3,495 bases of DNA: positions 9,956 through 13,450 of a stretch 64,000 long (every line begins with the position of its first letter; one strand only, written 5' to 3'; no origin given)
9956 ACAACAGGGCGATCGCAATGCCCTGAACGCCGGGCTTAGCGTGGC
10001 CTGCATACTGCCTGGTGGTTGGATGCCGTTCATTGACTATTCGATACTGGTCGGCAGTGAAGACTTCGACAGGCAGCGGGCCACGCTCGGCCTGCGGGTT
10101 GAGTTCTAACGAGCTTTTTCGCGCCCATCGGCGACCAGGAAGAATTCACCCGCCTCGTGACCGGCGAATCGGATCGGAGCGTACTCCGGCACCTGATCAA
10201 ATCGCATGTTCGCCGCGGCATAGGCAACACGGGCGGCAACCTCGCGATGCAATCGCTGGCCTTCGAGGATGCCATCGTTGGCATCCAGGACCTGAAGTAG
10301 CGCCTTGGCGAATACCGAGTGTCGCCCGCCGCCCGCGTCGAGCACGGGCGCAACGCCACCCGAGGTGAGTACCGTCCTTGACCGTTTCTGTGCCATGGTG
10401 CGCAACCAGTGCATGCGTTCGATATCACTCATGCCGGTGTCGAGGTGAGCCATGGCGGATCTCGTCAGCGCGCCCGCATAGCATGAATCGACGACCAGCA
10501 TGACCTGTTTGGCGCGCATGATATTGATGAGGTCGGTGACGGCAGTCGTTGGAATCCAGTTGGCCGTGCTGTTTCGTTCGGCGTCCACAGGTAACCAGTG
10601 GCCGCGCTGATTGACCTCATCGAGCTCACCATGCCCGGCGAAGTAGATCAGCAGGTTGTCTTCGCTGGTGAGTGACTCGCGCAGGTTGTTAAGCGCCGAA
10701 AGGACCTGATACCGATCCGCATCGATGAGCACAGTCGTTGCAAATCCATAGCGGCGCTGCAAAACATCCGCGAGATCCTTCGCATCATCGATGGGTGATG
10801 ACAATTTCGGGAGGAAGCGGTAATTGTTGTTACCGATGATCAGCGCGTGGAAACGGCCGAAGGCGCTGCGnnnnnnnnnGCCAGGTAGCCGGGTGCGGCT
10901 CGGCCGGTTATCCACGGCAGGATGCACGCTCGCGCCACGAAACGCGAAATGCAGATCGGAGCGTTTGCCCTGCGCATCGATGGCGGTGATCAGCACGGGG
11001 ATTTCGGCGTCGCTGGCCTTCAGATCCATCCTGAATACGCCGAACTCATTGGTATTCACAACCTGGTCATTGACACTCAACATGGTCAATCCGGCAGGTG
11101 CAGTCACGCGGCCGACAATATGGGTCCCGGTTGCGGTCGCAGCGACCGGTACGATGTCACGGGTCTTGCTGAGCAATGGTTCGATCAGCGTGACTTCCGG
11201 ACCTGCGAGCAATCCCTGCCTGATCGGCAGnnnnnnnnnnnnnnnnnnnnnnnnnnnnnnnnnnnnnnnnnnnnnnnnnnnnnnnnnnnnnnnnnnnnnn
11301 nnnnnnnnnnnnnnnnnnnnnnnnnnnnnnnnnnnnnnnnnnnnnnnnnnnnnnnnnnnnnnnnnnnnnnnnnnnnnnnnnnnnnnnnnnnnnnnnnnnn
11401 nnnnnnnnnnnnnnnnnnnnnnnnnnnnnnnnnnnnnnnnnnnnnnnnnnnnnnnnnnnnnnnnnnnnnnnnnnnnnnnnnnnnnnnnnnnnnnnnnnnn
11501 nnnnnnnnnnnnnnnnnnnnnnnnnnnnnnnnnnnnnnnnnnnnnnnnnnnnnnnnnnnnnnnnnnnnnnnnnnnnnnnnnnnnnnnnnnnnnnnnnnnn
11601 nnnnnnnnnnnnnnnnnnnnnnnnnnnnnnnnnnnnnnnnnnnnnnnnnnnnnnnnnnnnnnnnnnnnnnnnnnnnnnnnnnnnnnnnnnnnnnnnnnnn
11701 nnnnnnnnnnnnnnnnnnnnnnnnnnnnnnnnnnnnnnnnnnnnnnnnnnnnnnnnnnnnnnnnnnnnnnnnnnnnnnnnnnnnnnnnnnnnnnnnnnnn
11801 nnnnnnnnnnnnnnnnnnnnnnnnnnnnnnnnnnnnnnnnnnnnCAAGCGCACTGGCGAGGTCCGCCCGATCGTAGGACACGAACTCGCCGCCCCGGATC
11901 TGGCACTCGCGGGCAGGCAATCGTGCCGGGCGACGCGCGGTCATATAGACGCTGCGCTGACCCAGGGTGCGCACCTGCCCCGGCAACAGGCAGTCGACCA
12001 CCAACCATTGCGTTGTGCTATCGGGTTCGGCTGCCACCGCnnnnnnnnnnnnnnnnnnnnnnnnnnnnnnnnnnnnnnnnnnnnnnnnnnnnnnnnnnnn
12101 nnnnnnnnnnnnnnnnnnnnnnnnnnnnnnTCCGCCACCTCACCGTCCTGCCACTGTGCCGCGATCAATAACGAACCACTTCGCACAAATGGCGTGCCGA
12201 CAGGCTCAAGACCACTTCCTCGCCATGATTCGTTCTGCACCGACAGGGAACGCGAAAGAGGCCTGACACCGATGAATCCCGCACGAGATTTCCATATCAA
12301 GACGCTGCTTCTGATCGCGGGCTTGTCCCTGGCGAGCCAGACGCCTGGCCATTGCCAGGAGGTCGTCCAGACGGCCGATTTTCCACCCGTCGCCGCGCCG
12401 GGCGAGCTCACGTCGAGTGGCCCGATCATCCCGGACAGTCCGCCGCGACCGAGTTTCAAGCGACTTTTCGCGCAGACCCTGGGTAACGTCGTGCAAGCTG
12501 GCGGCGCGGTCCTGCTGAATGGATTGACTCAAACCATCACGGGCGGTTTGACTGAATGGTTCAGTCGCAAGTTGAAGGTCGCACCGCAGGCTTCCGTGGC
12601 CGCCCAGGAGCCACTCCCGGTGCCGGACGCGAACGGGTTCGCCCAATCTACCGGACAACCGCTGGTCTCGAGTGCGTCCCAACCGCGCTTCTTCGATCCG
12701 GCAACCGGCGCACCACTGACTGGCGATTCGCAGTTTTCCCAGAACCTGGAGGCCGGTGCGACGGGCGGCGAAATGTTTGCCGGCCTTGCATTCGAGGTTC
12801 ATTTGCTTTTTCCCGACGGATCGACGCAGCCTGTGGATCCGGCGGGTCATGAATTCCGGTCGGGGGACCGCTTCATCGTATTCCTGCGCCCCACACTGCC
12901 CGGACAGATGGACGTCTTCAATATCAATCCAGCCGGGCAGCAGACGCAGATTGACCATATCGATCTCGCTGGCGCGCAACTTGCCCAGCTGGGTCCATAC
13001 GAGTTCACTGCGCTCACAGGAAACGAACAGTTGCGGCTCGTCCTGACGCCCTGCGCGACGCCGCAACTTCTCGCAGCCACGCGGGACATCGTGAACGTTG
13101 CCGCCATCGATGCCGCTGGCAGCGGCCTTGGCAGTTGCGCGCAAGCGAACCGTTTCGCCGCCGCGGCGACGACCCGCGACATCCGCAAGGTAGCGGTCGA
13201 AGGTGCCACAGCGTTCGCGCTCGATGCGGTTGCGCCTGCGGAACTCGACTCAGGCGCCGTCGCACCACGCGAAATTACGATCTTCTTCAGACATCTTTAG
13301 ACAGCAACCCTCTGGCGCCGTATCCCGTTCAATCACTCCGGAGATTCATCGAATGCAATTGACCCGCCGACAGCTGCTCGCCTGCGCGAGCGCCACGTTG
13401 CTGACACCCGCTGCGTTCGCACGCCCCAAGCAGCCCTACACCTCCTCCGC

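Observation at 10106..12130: Secreted caspase-like (C14) protease with Sel1 repeats and coiled coil, intact His-Cys dyad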

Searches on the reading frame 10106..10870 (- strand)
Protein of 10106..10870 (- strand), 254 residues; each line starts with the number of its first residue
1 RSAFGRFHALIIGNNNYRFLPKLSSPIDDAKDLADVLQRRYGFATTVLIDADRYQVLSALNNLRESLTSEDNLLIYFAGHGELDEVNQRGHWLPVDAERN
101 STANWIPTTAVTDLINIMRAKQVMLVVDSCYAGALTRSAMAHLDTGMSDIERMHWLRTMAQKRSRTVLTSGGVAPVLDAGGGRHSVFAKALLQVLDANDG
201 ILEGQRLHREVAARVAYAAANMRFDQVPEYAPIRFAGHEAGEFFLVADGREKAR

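Call 36: search_solved_structures(query=window:10106-10870:-, max_evalue=0.1, show_alignments=4)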
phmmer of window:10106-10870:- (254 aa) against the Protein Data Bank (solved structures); distinct sequences matched with E-value up to 0.1: 13.
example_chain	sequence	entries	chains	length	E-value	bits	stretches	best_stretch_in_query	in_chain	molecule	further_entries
3v4o_A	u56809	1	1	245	1.4e-08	38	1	9-124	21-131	Mucosa-associated lymphoid tissue lymphoma translocation protein 1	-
7pav_A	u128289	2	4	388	3.3e-08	36.8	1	9-124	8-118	Mucosa-associated lymphoid tissue lymphoma translocation protein 1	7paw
9mkc_A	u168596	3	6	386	3.5e-08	36.7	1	9-124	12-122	Mucosa-associated lymphoid tissue lymphoma translocation protein 1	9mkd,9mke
8v4x_A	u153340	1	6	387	3.6e-08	36.7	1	9-124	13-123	Mucosa-associated lymphoid tissue lymphoma translocation protein 1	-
3v55_A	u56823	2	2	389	3.6e-08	36.7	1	9-124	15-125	Mucosa-associated lymphoid tissue lymphoma translocation protein 1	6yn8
4i1p_A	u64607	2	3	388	3.6e-08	36.7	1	9-124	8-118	Mucosa-associated lymphoid tissue lymphoma translocation protein 1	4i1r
38go_A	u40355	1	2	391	3.6e-08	36.7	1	9-124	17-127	Mucosa-associated lymphoid tissue lymphoma translocation protein 1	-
3uo8_B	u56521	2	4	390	3.7e-08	36.7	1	9-124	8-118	Mucosa-associated lymphoid tissue lymphoma translocation protein 1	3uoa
6f7i_A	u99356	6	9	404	3.9e-08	36.6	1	9-124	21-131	Mucosa-associated lymphoid tissue lymphoma translocation protein 1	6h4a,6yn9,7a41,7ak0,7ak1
3v4l_A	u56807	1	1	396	1.8e-06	31.2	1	9-124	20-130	Mucosa-associated lymphoid tissue lymphoma translocation protein 1 homolog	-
6w8s_A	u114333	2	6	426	0.0094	18.9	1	9-140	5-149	Metacaspase-4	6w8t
3bij_A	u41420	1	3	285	0.023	17.7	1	21-139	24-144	Uncharacterized protein GSU0716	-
6w8r_A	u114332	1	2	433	0.065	16.2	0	9-82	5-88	Metacaspase-4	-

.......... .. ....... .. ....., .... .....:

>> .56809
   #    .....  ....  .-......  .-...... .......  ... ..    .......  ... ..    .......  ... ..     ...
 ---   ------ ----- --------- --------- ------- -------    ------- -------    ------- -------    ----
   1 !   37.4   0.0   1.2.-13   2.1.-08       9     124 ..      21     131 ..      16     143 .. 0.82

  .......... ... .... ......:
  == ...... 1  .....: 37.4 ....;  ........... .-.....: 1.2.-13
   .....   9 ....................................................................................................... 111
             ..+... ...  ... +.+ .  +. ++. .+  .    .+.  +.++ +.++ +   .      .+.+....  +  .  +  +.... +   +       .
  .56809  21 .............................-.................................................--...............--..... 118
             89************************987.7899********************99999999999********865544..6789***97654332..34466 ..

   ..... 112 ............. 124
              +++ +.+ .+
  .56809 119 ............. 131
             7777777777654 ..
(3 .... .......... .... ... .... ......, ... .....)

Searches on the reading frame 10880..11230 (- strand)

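Call 25: search_protein_families(library=pfam, proteins=[window:10880-11230:-], max_evalue=1)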
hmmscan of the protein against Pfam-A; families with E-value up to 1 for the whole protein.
window:10880-11230:- (117 aa): 1 family
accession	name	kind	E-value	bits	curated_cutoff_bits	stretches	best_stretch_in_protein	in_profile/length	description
PF17936.7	Big_6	-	0.015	15.9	27.6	1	29-92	8-75/83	Bacterial Ig domain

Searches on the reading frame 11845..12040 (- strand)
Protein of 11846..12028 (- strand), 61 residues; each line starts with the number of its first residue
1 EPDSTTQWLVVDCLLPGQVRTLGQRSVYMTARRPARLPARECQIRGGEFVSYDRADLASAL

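Call 25: search_protein_families(library=pfam, proteins=[window:11845-12040:-], max_evalue=1)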
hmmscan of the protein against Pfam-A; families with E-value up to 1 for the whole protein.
window:11845-12040:- (65 aa): 1 family
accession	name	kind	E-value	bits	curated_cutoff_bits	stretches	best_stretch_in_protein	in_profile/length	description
PF24076.1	DUF7368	-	0.02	15.2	27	1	9-50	2-44/163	Family of unknown function (DUF7368)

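Call 52: search_protein_representatives(protein=window:11846-12028:-)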
Query: 61 residues. Proteins with E-value up to 0.001 (for the whole library): 810; up to 1e-10: 381; up to 1e-30: 0. The best 150 are listed.
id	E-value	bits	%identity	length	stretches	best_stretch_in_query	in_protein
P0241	1.1e-21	91.4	61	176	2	2-60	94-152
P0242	2.5e-21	90.3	76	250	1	3-61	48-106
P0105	5.1e-20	86.1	80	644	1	8-61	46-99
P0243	7.0e-20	85.7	76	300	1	7-61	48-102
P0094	2.7e-19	83.9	74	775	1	5-61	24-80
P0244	8.6e-18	79.2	65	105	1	7-61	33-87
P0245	1.3e-17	78.7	65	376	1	4-60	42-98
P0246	1.5e-17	78.5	73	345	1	6-61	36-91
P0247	1.5e-17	78.4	70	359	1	8-61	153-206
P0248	1.8e-17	78.1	68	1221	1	5-61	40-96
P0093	4.2e-17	77.0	65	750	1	2-61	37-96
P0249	6.4e-17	76.4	72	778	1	9-61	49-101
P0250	1.4e-16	75.4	64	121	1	3-61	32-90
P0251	1.9e-16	75.0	60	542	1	2-61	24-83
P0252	2.2e-16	74.8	66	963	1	3-60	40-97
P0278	7.9e-15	69.9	64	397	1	2-59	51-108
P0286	1.6e-14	68.9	59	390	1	5-60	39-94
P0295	2.6e-14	68.2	59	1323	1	6-61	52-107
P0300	3.4e-14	67.9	57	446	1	4-61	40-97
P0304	4.1e-14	67.6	60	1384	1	7-61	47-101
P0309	4.8e-14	67.4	62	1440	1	7-61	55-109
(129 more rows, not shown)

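Call 53: search_protein_families(library=pfam, proteins=[P0248, P0295, P0304, P0309, P0245, P0246, P0278, P0286, P0241, P0300], max_evalue=0.0001)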
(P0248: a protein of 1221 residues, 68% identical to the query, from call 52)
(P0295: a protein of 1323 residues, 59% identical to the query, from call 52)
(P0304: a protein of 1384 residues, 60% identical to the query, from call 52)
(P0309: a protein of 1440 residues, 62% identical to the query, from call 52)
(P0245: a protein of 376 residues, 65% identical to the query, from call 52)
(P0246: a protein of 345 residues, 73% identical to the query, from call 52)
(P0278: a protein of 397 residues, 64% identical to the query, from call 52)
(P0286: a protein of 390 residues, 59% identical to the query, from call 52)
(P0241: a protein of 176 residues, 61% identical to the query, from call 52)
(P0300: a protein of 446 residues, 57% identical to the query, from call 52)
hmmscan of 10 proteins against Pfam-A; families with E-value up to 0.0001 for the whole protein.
P0248 (1221 aa): 2 families
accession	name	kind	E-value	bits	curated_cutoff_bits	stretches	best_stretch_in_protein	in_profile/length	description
PF00656.27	Peptidase_C14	-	2.6e-24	86.6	21.4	1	948-1170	3-223/233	Caspase domain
PF08238.18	Sel1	-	5.6e-20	71.5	30.7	2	108-143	1-36/36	Sel1 repeat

P0295 (1323 aa): 2 families
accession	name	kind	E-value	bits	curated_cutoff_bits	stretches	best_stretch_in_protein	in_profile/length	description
PF00656.27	Peptidase_C14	-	2.6e-25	89.9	21.4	1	1059-1283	3-225/233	Caspase domain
PF08238.18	Sel1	-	1.2e-16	60.9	30.7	2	119-154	1-36/36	Sel1 repeat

P0304 (1384 aa): 2 families
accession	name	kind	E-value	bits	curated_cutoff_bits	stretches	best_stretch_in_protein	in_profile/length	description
PF00656.27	Peptidase_C14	-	2e-23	83.7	21.4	1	1115-1339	3-225/233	Caspase domain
PF08238.18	Sel1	-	1e-14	54.9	30.7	2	113-147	1-35/36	Sel1 repeat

P0309 (1440 aa): 2 families
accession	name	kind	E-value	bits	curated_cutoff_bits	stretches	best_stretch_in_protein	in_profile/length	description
PF00656.27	Peptidase_C14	-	1.1e-26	94.4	21.4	1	1172-1395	3-223/233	Caspase domain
PF08238.18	Sel1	-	2.3e-19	69.6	30.7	2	121-155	1-35/36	Sel1 repeat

P0245 (376 aa): 1 family
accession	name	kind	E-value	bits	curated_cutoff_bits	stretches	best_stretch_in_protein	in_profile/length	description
PF08238.18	Sel1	-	3.6e-23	81.6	30.7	2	148-182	2-36/36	Sel1 repeat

P0246 (345 aa): 1 family
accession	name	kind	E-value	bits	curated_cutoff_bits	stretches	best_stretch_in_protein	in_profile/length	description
PF08238.18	Sel1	-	1.8e-17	63.5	30.7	2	140-170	2-32/36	Sel1 repeat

P0278 (397 aa): 1 family
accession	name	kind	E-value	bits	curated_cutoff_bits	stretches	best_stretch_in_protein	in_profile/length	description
PF08238.18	Sel1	-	6.9e-12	45.9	30.7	1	122-157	1-36/36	Sel1 repeat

P0286 (390 aa): 1 family
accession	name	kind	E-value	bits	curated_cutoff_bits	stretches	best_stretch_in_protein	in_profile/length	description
PF08238.18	Sel1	-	1.6e-14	54.2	30.7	1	107-143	1-36/36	Sel1 repeat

P0241 (176 aa): 0 families

P0300 (446 aa): 1 family
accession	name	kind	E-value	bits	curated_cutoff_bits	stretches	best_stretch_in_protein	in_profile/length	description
PF08238.18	Sel1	-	1.9e-11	44.5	30.7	1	110-144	2-36/36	Sel1 repeat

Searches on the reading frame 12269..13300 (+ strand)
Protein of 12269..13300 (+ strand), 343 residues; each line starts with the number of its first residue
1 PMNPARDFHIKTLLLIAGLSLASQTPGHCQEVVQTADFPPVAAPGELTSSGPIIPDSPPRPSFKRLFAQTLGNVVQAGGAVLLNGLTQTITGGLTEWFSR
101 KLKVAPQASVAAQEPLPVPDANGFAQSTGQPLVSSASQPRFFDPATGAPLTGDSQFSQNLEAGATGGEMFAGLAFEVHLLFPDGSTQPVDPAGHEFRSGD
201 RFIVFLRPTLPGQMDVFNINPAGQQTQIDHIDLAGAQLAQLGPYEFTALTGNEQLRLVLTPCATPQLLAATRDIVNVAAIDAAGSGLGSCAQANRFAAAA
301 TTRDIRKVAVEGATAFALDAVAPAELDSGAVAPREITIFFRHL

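Call 27: search_protein_families(library=pfam, proteins=[window:12269-13300:+], max_evalue=10)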
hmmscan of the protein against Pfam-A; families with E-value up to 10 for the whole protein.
window:12269-13300:+ (343 aa): 0 families

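Call 29: find_homologous_proteins(query=window:12269-13300:+)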
Query window:12269-13300:+ (343 aa): 209 proteins with E <= 0.001 among 8000 candidates; the best 120 are listed.
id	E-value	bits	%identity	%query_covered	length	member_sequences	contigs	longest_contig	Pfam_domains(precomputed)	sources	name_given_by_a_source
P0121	6.9e-220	747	100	100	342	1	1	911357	-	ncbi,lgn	ncbi:MAG: hypothetical protein R3E77_15235 [Steroidobacteraceae bacterium]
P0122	1.8e-92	328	57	85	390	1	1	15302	-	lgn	-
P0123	6.9e-91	323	55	83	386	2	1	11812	-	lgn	-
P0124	1.4e-90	322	55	85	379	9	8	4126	-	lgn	-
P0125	3.0e-90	321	56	85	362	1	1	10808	-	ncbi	-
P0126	5.7e-90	320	53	88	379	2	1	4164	-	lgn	-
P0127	1.7e-89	319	53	87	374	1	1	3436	-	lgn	-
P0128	2.1e-89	318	53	89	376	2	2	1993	-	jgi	jgi:hypothetical protein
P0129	2.7e-89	318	55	85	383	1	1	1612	-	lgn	-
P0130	7.7e-89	316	54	89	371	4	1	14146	-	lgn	-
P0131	2.6e-88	315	57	84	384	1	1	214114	-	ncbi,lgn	ncbi:MAG: hypothetical protein WD793_00420 [Steroidobacteraceae bacterium]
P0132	3.5e-88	314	56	85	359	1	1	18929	-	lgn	-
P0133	7.2e-88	313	53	89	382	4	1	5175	-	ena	-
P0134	9.2e-88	313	54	92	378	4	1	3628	-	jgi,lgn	jgi:hypothetical protein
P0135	9.2e-88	313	54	85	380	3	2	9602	-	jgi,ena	-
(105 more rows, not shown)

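Call 43: search_protein_families(library=pfam, alignment_id=A2, max_evalue=0.1)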
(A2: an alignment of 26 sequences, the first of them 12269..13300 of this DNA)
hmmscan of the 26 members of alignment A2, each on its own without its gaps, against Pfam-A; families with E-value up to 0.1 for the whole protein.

A. member 1, window:12269-13300:+ (343 aa): 0 families

B. families by the number of members that match (of 26 scanned): 3 families
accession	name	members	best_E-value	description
PF13618.11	Gluconate_2-dh3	1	0.024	Gluconate 2-dehydrogenase subunit 3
PF03929.21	PepSY_TM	1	0.025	PepSY-associated TM region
PF14326.11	DUF4384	1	0.028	Domain of unknown function (DUF4384)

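Call 54: predict_structure(alignment_id=A2)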
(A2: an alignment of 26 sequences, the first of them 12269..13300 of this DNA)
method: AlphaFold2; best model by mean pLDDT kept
length: 343 residues; sequences in the alignment: 26
mean_pLDDT: 68.3   pTM: 0.56
mean pLDDT of the five models: 68.3, 66.9, 65.8, 62.2, 62.1
residues with pLDDT >= 90: 94; 70-90: 78; 50-70: 67; < 50: 104
segments of 3 or more residues with pLDDT < 50: 1-3, 23-38, 45-51, 71-84, 103-116, 119-135, 270-288, 293-298
pLDDT, mean of each block of 10 residues (from residue 1): 62 77 47 46 45 52 50 45 49 61 42 47 42 58 76 74 66 95 95 92 95 94 95 90 89 94 62 41 47 47 76 88 87 93 91
secondary structure, 60 per line:
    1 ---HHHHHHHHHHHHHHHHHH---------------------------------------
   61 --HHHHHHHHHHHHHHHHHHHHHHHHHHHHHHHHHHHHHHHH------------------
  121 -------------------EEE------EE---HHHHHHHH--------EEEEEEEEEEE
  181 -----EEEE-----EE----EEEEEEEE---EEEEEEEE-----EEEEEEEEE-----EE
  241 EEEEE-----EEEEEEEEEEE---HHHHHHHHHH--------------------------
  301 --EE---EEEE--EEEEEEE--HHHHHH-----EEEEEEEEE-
elements in order: H4-21 H63-102 E140-142 H154-161 E170-180 E186-189 E201-208 E212-219 E225-233 E239-245 E251-261 H265-274 E308-311 E314-320 H323-328 E334-342

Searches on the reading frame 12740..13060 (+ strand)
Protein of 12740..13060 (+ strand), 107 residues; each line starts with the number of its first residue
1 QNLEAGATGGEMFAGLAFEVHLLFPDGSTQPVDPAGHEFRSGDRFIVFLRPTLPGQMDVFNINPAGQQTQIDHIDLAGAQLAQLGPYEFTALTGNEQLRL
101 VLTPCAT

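Call 27: search_protein_families(library=pfam, proteins=[window:12740-13060:+], max_evalue=10)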
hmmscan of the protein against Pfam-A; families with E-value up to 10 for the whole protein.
window:12740-13060:+ (107 aa): 1 family
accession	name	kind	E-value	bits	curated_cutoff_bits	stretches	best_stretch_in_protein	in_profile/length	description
PF14326.11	DUF4384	-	0.1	13.2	27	1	39-71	2-34/81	Domain of unknown function (DUF4384)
